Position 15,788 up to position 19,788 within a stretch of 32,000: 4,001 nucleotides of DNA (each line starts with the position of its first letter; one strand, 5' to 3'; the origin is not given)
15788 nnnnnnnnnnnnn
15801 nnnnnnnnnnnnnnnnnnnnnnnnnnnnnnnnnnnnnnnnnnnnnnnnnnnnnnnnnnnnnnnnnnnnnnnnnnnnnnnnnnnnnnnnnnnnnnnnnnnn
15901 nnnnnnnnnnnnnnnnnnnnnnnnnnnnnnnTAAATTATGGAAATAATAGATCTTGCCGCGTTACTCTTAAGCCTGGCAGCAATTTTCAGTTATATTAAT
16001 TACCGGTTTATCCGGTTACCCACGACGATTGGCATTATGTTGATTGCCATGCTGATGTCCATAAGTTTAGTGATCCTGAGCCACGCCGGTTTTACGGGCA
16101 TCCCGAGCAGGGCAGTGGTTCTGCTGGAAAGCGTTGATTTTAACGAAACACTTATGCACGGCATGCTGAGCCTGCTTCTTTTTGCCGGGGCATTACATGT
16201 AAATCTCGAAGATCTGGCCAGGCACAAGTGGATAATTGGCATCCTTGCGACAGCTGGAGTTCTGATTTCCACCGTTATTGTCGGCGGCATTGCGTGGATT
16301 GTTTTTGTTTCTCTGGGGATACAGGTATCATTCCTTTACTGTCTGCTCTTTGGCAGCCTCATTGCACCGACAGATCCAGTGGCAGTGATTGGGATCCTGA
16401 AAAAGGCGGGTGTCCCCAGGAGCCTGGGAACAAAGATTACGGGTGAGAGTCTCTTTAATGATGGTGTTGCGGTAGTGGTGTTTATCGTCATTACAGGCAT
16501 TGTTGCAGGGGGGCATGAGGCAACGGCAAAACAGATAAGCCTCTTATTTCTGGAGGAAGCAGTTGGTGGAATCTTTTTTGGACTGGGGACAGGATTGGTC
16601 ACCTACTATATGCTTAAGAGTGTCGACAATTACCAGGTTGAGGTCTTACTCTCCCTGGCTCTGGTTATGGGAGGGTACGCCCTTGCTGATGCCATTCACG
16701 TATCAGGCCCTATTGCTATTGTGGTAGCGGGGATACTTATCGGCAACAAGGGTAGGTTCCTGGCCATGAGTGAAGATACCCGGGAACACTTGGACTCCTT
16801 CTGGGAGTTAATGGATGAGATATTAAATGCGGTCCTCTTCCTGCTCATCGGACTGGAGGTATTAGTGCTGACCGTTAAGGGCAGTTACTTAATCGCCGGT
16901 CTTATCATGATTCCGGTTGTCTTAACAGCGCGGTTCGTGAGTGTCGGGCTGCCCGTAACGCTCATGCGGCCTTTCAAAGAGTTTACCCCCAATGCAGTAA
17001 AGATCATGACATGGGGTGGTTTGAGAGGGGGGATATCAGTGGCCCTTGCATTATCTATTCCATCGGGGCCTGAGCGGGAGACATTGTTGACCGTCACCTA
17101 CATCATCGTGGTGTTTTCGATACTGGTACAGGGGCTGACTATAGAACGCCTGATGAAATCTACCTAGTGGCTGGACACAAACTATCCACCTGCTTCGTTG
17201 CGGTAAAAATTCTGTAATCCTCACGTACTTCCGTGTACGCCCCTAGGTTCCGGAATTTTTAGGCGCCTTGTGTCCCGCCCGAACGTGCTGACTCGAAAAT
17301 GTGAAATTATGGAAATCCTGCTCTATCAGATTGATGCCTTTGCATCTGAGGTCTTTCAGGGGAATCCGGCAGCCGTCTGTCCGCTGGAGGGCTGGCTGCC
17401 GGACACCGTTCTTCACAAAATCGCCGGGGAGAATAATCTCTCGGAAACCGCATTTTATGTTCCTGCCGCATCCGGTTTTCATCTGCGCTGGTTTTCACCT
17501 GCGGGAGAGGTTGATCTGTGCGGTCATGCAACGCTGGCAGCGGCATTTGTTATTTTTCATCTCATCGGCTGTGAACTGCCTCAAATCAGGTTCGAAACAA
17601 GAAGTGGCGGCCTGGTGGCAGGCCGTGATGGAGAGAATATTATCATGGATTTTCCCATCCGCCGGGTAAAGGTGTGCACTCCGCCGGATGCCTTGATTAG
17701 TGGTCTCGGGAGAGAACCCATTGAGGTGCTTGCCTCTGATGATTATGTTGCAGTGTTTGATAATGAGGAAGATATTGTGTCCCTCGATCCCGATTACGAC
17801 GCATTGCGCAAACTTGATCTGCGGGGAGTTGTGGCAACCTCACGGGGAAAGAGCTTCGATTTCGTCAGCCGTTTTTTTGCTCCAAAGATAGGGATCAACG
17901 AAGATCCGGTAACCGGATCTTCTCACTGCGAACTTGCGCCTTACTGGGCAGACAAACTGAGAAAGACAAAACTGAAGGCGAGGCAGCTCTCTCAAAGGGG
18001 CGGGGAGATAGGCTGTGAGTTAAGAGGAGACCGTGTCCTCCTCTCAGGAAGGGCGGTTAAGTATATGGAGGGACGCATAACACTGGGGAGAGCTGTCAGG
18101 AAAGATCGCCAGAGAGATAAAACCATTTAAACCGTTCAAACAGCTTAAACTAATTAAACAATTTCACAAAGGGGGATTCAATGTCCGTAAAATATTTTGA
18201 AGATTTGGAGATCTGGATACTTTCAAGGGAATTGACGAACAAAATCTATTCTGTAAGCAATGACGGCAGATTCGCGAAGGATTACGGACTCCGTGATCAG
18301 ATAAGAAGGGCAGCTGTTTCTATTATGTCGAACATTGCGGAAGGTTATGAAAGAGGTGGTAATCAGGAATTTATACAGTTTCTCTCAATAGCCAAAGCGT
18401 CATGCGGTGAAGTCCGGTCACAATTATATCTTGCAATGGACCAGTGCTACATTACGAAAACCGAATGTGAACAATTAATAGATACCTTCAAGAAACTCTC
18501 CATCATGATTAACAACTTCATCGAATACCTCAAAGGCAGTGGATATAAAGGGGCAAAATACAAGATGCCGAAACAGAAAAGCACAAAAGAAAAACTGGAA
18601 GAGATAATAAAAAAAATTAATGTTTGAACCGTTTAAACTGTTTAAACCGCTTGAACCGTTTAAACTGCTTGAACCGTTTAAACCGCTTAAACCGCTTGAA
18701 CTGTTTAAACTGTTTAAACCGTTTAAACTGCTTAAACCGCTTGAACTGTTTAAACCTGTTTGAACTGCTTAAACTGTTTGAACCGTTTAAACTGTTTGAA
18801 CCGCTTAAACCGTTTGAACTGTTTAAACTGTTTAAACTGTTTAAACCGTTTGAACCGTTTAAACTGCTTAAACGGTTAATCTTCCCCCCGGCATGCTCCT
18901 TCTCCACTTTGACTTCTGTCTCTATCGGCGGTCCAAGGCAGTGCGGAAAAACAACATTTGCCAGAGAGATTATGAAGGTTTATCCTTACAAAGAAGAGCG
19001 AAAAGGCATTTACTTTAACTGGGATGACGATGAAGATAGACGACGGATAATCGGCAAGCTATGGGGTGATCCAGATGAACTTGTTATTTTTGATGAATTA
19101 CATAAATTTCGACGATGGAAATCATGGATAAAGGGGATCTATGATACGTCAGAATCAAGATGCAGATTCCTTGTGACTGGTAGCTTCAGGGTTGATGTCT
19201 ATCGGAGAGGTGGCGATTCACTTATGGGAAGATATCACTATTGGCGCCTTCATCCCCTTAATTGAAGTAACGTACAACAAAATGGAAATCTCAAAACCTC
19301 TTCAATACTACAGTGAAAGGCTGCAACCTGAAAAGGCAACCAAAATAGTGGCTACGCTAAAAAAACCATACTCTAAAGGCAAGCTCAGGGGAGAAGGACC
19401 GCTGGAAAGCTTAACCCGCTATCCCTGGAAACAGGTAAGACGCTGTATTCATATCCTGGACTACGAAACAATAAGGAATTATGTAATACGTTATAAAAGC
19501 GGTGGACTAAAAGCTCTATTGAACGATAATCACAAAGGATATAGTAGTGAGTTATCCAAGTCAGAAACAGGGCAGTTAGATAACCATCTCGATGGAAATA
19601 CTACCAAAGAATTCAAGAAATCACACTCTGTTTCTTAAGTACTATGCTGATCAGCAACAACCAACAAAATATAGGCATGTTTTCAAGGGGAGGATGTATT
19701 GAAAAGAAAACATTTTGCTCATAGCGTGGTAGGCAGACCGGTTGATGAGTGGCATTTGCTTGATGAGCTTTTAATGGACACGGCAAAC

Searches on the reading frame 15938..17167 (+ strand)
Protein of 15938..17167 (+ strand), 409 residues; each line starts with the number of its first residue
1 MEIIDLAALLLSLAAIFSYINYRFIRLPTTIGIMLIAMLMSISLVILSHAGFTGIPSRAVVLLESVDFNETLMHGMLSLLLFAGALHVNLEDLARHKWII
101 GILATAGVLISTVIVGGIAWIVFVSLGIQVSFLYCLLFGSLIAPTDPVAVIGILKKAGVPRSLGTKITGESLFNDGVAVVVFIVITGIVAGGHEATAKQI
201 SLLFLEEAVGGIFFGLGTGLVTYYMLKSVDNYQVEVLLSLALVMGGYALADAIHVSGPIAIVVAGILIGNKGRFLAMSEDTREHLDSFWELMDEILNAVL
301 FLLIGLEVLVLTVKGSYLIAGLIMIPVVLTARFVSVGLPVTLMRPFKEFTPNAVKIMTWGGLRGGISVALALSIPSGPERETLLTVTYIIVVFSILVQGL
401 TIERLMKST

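Call 26: search_protein_families(library=pfam, proteins=[window:15938-17167:+], max_evalue=0.01)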
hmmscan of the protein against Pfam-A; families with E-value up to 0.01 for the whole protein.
window:15938-17167:+ (409 aa): 1 family
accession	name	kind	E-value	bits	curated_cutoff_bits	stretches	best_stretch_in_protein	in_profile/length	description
PF00999.27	Na_H_Exchanger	-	2.6e-63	214.6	26.2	1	13-407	2-374/375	Sodium/hydrogen exchanger, transmembrane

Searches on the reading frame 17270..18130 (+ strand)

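Call 26: search_protein_families(library=pfam, proteins=[window:17270-18130:+], max_evalue=0.01)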
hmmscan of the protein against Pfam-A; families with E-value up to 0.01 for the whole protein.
window:17270-18130:+ (286 aa): 1 family
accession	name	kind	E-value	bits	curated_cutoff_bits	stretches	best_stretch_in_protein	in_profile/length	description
PF02567.21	PhzC-PhzF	-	2.5e-53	181.9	27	1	21-268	1-281/281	Phenazine biosynthesis-like protein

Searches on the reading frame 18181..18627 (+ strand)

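Call 11: search_protein_families(library=ncbifam, proteins=[window:18181-18627:+])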
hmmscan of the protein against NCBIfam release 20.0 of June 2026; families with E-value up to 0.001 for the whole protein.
window:18181-18627:+ (148 aa): 3 families
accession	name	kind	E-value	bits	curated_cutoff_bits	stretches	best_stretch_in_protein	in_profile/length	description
TIGR02436.1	TIGR02436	subfamily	2e-34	118.1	24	1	11-118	1-109/109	four helix bundle protein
NF008912.0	PRK12275.1-6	subfamily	6.3e-34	116.5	124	1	6-118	3-112/117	hypothetical protein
NF008911.0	PRK12275.1-2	subfamily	2.3e-24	86.1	137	1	5-118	3-116/118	hypothetical protein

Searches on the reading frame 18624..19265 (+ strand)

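Call 11: search_protein_families(library=ncbifam, proteins=[window:18624-19265:+])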
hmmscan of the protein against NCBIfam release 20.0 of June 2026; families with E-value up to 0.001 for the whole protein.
window:18624-19265:+ (213 aa): 0 families

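Call 26: search_protein_families(library=pfam, proteins=[window:18624-19265:+], max_evalue=0.01)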
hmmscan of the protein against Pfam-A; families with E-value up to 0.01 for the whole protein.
window:18624-19265:+ (213 aa): 1 family
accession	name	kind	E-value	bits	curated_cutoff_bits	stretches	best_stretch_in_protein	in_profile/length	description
PF13173.12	AAA_14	-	1.2e-22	80.8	27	1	99-213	5-124/129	AAA domain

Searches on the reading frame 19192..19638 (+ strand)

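Call 11: search_protein_families(library=ncbifam, proteins=[window:19192-19638:+])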
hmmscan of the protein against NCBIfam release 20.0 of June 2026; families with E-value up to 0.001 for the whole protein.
window:19192-19638:+ (148 aa): 0 families

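Call 26: search_protein_families(library=pfam, proteins=[window:19192-19638:+], max_evalue=0.01)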
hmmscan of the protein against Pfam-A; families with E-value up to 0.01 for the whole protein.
window:19192-19638:+ (148 aa): 1 family
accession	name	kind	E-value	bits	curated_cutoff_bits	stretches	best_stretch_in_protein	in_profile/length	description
PF13551.12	HTH_29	-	0.0004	20.9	28.1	1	89-122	24-59/64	Winged helix-turn helix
